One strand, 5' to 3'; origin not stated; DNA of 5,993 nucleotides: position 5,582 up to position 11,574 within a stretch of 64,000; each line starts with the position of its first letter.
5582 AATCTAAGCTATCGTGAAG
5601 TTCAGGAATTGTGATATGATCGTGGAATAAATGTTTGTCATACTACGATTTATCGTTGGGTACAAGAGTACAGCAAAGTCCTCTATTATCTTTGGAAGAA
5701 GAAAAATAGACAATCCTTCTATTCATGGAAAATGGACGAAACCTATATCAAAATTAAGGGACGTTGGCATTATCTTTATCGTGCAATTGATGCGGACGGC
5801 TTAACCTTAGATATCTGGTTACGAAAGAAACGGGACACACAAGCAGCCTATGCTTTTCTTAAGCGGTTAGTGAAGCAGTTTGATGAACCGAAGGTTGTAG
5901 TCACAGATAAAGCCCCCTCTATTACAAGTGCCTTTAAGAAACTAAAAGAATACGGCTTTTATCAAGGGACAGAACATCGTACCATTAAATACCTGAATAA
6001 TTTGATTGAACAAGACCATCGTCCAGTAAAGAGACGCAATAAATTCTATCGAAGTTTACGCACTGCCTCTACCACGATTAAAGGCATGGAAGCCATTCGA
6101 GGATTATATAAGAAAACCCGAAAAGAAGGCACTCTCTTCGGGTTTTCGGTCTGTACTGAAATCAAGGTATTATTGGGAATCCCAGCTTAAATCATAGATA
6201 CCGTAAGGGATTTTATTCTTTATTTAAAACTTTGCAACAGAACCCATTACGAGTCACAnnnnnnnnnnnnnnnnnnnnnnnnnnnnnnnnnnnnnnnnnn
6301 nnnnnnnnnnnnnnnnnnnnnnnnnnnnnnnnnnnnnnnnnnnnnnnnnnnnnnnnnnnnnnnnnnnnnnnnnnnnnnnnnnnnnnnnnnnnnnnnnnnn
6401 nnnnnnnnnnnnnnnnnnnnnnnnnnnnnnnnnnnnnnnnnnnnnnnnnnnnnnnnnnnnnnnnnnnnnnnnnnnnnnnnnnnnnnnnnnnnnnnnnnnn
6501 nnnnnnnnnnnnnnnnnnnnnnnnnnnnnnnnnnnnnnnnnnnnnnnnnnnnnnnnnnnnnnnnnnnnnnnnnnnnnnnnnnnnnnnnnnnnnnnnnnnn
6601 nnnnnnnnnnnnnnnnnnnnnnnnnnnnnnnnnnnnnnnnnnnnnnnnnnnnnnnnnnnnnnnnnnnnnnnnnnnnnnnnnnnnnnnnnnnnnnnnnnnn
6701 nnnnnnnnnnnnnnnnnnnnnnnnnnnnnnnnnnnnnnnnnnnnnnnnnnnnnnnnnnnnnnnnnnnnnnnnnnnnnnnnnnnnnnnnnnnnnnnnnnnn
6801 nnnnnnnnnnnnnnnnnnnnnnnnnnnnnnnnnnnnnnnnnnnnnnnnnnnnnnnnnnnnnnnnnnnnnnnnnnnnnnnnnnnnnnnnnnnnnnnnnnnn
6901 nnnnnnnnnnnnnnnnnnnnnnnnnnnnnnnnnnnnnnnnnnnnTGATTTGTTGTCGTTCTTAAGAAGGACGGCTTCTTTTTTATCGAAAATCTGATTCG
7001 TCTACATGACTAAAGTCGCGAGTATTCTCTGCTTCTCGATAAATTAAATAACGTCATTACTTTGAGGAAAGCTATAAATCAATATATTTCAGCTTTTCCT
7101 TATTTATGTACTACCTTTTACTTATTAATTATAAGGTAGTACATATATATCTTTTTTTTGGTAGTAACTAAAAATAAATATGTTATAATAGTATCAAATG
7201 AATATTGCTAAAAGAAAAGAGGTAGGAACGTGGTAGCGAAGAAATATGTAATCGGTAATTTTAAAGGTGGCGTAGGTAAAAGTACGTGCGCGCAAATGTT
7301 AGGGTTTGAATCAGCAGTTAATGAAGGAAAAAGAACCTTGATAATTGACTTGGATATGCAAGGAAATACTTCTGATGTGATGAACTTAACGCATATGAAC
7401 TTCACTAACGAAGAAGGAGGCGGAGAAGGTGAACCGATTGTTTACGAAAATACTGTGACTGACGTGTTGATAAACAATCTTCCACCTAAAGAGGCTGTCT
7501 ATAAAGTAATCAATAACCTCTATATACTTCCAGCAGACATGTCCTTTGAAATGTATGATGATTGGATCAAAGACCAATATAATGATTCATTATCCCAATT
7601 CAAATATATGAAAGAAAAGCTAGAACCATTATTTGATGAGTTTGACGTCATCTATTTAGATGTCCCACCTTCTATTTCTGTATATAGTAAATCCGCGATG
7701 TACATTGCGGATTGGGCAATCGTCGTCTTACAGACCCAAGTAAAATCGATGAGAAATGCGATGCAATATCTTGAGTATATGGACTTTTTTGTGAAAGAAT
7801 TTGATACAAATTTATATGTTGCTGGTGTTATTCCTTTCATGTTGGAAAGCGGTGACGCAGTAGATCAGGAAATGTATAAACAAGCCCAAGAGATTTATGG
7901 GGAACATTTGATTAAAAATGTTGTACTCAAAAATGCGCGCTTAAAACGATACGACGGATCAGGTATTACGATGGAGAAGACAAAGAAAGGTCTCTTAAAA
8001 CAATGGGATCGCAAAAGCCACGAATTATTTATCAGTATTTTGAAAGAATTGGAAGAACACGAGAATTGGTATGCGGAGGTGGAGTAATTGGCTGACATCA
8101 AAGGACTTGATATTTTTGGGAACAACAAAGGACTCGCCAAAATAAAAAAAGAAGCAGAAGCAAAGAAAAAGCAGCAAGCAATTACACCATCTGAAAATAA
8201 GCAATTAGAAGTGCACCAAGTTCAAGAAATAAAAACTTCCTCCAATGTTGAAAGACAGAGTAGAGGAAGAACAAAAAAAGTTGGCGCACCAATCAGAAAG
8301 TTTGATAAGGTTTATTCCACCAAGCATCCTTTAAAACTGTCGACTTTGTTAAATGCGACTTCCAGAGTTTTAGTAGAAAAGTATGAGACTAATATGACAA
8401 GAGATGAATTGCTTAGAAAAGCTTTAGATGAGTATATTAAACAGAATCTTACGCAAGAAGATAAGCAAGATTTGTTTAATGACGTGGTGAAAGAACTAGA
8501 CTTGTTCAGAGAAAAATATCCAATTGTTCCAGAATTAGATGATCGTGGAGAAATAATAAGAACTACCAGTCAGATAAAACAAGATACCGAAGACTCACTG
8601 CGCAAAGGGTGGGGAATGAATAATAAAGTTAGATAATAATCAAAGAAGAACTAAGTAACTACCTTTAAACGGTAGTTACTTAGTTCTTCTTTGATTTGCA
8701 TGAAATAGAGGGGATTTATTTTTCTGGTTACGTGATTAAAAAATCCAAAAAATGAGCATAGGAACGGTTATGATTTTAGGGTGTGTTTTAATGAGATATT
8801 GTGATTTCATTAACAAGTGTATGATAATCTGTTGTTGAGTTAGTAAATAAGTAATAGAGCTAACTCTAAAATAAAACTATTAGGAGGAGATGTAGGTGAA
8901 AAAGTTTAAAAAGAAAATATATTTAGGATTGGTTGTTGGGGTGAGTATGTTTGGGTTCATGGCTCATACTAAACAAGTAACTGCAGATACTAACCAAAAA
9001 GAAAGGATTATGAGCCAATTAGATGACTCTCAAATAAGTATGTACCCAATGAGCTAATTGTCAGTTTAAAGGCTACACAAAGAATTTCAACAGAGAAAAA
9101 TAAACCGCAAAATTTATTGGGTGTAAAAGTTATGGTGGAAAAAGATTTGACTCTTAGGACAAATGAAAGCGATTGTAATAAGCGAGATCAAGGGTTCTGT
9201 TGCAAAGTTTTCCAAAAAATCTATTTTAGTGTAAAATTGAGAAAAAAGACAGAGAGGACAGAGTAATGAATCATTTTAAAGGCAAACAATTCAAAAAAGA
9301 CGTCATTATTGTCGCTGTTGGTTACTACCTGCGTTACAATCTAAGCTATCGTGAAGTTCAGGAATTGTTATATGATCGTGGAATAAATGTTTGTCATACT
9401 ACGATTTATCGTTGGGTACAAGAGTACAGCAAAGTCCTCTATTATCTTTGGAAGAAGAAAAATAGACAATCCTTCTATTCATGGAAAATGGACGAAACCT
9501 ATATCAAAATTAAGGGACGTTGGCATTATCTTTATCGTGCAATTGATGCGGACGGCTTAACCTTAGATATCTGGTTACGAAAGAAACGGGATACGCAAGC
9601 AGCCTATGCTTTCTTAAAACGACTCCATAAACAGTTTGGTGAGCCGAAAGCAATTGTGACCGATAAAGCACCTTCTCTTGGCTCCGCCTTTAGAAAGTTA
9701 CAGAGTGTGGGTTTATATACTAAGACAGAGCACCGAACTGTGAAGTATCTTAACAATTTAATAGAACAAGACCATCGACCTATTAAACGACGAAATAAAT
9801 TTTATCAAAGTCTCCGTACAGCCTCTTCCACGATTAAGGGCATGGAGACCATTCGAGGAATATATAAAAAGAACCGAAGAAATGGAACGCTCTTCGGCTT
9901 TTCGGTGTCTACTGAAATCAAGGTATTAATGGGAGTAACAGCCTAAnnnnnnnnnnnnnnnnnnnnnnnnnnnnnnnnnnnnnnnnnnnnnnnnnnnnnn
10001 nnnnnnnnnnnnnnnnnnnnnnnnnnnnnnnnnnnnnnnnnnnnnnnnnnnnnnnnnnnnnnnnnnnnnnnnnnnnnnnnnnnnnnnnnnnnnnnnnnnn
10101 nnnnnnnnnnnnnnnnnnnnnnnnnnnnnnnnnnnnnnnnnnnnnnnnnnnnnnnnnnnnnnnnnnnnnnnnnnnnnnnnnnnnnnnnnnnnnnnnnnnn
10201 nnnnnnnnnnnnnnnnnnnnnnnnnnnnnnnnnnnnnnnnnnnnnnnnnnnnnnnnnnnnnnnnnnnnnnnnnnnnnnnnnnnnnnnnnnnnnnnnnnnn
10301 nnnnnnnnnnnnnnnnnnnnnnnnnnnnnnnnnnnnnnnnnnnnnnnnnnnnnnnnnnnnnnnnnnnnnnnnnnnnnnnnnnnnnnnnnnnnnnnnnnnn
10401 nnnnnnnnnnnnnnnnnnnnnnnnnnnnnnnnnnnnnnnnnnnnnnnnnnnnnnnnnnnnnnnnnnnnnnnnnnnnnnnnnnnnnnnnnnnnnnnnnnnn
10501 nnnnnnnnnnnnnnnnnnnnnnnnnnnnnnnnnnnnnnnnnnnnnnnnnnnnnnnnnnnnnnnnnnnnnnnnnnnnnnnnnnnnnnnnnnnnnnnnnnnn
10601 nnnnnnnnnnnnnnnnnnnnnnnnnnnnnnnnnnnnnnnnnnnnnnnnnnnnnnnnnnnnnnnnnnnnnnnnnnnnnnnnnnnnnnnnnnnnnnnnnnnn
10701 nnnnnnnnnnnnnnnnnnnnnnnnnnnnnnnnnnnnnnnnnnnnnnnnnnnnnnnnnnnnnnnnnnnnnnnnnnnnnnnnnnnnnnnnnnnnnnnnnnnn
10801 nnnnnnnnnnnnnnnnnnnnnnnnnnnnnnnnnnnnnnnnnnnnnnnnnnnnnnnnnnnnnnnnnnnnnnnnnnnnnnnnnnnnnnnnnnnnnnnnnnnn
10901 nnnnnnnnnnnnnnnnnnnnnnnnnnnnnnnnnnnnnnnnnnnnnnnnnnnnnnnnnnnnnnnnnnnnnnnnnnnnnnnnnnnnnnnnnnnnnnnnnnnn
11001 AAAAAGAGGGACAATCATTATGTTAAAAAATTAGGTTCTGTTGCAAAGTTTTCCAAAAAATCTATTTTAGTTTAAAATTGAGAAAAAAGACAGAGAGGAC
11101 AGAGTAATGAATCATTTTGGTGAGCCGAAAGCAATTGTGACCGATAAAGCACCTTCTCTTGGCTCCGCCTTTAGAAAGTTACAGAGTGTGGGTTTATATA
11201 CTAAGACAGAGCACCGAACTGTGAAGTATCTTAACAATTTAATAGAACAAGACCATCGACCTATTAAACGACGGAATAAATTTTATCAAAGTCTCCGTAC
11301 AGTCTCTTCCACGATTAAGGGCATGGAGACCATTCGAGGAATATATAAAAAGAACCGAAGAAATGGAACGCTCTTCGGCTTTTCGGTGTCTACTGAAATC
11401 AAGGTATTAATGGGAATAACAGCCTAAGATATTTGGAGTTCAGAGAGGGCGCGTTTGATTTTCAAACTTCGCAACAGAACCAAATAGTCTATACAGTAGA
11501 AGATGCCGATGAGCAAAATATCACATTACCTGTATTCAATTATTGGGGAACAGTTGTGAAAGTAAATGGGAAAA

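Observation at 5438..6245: Chimeric IS6 element (ISS1-like 5' half / IS1216 3' half) carrying a nonsense codon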

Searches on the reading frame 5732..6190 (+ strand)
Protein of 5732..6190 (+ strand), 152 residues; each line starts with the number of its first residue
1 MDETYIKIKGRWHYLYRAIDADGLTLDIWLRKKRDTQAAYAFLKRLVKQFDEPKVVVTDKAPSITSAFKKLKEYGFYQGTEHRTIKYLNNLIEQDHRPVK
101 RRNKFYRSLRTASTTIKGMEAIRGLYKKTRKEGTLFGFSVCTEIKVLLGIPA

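Call 24: list_cluster_members(proteins=[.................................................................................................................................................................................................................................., window:5732-6187:+, window:9266-9943:+])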
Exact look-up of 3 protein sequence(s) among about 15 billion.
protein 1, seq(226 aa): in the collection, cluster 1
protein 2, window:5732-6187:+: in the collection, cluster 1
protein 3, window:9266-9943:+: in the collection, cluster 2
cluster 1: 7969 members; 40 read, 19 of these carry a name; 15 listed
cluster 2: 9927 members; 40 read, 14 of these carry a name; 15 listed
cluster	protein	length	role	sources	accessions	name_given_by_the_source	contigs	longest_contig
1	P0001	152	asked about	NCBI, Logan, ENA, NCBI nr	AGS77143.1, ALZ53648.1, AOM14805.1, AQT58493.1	Integrase core domain protein [Enterococcus faecium] | Integrase core domain protein [Enterococcus faecium Aus0085]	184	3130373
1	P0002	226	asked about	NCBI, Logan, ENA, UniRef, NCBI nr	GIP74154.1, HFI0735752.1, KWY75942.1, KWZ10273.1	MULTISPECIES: IS6 family transposase [Enterococcus] | IS6 family transposase n=1 Tax=Enterococcus TaxID=1350 RepID=UPI0007640086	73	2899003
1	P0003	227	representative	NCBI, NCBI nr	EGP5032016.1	IS6 family transposase [Enterococcus faecium]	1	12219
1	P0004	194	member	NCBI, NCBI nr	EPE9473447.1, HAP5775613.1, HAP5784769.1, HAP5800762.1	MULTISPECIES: IS6-like element IS1216 family transposase, partial [Bacillati] | IS6-like element IS1216 family transposase [Enterococcus faecalis]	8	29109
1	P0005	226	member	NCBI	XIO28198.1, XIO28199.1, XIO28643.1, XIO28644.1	IS6-like element IS1216 family transposase (plasmid) [Enterococcus faecium]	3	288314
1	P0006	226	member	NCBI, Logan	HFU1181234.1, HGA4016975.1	TPA: IS6-like element IS1216 family transposase [Streptococcus agalactiae]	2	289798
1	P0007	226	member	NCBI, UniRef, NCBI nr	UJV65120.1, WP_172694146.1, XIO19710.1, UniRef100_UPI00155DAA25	IS6-like element IS1216 family transposase (plasmid) [Enterococcus faecium] | IS6-like element IS1216 family transposase n=1 Tax=Enterococcus TaxID=1350 ... | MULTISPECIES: IS6-like element IS1216 family transposase [Enterococcus]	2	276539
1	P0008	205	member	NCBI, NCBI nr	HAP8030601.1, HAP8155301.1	TPA: IS6-like element IS1216 family transposase, partial [Enterococcus faecium] | IS6-like element IS1216 family transposase [Enterococcus faecium]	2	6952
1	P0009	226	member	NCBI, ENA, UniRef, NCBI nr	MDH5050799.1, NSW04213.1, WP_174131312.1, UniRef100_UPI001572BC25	IS6-like element IS1216 family transposase [Enterococcus faecalis] | IS6-like element IS1216 family transposase n=1 Tax=Enterococcus faecalis TaxID=1351 ...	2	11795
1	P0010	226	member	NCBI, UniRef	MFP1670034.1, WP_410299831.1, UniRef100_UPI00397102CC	IS6-like element IS1216 family transposase [Enterococcus sp. AND_442] | IS6-like element IS1216 family transposase n=1 Tax=Enterococcus sp. AND_442 TaxID=3390054 ...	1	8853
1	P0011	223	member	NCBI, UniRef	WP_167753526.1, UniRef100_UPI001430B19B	IS6-like element IS1216 family transposase, partial [Carnobacterium divergens] | IS6-like element IS1216 family transposase n=1 Tax=Carnobacterium divergens TaxID=2748 ...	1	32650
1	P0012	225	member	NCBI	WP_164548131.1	IS6-like element IS1216 family transposase, partial [Enterococcus faecalis]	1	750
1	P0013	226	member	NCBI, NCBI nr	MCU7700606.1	IS6 family transposase [Enterococcus gallinarum]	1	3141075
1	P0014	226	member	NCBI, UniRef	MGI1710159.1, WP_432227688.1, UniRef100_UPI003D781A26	IS6-like element IS1216 family transposase [Streptococcus uberis] | IS6-like element IS1216 family transposase n=1 Tax=Streptococcus uberis TaxID=1349 ...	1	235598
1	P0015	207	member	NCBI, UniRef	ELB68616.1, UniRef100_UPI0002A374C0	transposase, partial [Enterococcus faecium EnGen0050] | IS6-like element IS1216 family transposase n=3 Tax=Enterococcus TaxID=1350 ...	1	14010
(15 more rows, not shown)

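Call 25: find_encoding_contigs(protein=P0002, flank=4000, max_places=10)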
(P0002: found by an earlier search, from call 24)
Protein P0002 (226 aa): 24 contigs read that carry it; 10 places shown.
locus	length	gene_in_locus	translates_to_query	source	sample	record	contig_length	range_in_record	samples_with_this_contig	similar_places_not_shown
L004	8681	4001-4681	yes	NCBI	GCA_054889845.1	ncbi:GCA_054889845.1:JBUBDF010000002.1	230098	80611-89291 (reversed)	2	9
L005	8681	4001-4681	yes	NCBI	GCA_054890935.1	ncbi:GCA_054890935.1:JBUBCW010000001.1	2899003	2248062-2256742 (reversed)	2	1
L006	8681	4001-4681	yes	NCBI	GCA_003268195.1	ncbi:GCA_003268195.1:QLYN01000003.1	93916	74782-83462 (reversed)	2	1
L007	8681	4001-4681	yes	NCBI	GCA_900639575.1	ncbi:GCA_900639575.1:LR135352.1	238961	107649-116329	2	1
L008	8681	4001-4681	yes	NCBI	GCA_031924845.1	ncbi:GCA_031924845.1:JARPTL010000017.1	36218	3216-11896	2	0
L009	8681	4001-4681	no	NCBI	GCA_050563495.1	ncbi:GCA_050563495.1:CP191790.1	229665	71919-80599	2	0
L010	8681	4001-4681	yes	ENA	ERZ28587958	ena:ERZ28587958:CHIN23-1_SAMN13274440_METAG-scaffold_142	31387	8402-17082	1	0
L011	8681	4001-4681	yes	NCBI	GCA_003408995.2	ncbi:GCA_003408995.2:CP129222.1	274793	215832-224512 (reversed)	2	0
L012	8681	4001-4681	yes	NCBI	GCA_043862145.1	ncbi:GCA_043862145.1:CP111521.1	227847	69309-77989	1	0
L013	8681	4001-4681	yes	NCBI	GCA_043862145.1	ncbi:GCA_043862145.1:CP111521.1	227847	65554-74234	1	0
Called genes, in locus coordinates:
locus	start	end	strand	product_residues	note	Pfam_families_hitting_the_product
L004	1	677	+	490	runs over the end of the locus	PF00251:Glyco_hydro_32N, PF04616:Glyco_hydro_43 (faint), PF22847:Glyco_hydro_43_rel (faint), PF08244:Glyco_hydro_32C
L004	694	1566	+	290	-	PF00480:ROK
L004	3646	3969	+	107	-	PF03887:YfbU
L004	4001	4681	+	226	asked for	PF00665:rve, PF13610:DDE_Tnp_IS240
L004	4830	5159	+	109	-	-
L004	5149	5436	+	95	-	PF15781:ParE-like_toxin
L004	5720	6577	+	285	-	PF01656:CbiA, PF02374:ArsA_ATPase (weak), PF09140:MipZ (faint), PF10609:ParA (weak), PF13614:AAA_31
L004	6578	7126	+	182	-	-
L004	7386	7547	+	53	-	-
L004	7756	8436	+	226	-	PF00665:rve, PF13610:DDE_Tnp_IS240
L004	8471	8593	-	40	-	-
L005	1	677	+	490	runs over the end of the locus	PF00251:Glyco_hydro_32N, PF04616:Glyco_hydro_43 (faint), PF22847:Glyco_hydro_43_rel (faint), PF08244:Glyco_hydro_32C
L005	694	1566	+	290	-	PF00480:ROK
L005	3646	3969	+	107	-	PF03887:YfbU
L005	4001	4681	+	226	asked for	PF00665:rve, PF13610:DDE_Tnp_IS240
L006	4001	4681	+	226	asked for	PF00665:rve, PF13610:DDE_Tnp_IS240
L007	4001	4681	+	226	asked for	PF00665:rve, PF13610:DDE_Tnp_IS240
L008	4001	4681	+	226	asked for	PF00665:rve, PF13610:DDE_Tnp_IS240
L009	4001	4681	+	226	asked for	PF00665:rve, PF13610:DDE_Tnp_IS240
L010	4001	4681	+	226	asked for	PF00665:rve, PF13610:DDE_Tnp_IS240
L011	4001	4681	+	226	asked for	PF00665:rve, PF13610:DDE_Tnp_IS240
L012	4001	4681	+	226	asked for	PF00665:rve, PF13610:DDE_Tnp_IS240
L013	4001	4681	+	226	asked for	PF00665:rve, PF13610:DDE_Tnp_IS240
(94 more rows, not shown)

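Call 26: find_encoding_contigs(protein=window:5732-6190:+, flank=4000, max_places=10)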
Protein window:5732-6190:+ (152 aa): 24 contigs read that carry it; 10 places shown.
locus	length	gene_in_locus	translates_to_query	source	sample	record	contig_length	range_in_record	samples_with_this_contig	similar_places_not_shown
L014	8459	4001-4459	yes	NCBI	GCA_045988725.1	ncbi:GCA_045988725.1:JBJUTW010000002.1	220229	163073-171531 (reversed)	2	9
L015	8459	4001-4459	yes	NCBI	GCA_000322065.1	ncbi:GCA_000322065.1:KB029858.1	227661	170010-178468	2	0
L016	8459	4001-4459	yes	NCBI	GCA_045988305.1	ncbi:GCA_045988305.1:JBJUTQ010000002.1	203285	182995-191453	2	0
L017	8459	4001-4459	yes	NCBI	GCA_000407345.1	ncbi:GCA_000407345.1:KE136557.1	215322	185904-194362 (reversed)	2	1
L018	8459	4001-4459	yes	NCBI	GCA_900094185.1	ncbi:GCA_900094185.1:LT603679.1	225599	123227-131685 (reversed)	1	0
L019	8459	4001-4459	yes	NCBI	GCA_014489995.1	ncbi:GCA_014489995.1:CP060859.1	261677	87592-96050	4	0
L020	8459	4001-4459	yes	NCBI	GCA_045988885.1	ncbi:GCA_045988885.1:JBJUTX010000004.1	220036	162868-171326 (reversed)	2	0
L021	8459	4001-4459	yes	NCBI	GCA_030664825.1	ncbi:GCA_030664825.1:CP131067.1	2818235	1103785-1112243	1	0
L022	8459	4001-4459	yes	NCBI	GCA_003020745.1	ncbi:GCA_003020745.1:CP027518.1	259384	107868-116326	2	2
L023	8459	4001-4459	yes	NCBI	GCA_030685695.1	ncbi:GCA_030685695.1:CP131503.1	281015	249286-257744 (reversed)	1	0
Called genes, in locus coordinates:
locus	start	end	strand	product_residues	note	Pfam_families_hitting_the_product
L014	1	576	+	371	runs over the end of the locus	PF01636:APH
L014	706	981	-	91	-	PF00872:Transposase_mut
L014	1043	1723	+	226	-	PF00665:rve, PF13610:DDE_Tnp_IS240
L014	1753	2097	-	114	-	PF00665:rve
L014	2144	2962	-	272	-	PF01527:HTH_Tnp_1 (faint), PF13518:HTH_28 (faint)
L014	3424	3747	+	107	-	PF03887:YfbU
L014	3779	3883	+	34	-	-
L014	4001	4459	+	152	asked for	PF00665:rve, PF13610:DDE_Tnp_IS240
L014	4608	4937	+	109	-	-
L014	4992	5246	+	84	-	PF15781:ParE-like_toxin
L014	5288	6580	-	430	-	PF14690:Zn_ribbon_ISL3 (weak), PF01610:DDE_Tnp_ISL3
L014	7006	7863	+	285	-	PF01656:CbiA, PF02374:ArsA_ATPase (weak), PF09140:MipZ (faint), PF10609:ParA (weak), PF13614:AAA_31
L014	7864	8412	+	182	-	-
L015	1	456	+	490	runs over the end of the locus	PF00251:Glyco_hydro_32N, PF04616:Glyco_hydro_43 (faint), PF22847:Glyco_hydro_43_rel (faint), PF08244:Glyco_hydro_32C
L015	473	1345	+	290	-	PF00480:ROK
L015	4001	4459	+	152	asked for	PF00665:rve, PF13610:DDE_Tnp_IS240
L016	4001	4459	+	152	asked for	PF00665:rve, PF13610:DDE_Tnp_IS240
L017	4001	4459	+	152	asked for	PF00665:rve, PF13610:DDE_Tnp_IS240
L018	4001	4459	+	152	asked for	PF00665:rve, PF13610:DDE_Tnp_IS240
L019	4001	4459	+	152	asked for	PF00665:rve, PF13610:DDE_Tnp_IS240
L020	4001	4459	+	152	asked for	PF00665:rve, PF13610:DDE_Tnp_IS240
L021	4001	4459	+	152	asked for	PF00665:rve, PF13610:DDE_Tnp_IS240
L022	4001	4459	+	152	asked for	PF00665:rve, PF13610:DDE_Tnp_IS240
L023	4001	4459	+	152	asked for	PF00665:rve, PF13610:DDE_Tnp_IS240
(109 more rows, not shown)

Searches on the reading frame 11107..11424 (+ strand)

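Call 56: search_protein_families(library=pfam, proteins=[window:11107-11424:+], max_evalue=0.01)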
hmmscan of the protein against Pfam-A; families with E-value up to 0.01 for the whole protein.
window:11107-11424:+ (106 aa): 1 family
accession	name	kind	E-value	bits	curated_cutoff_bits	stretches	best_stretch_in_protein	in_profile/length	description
PF13610.12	DDE_Tnp_IS240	-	8.2e-16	58.8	27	1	5-82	57-138/139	DDE domain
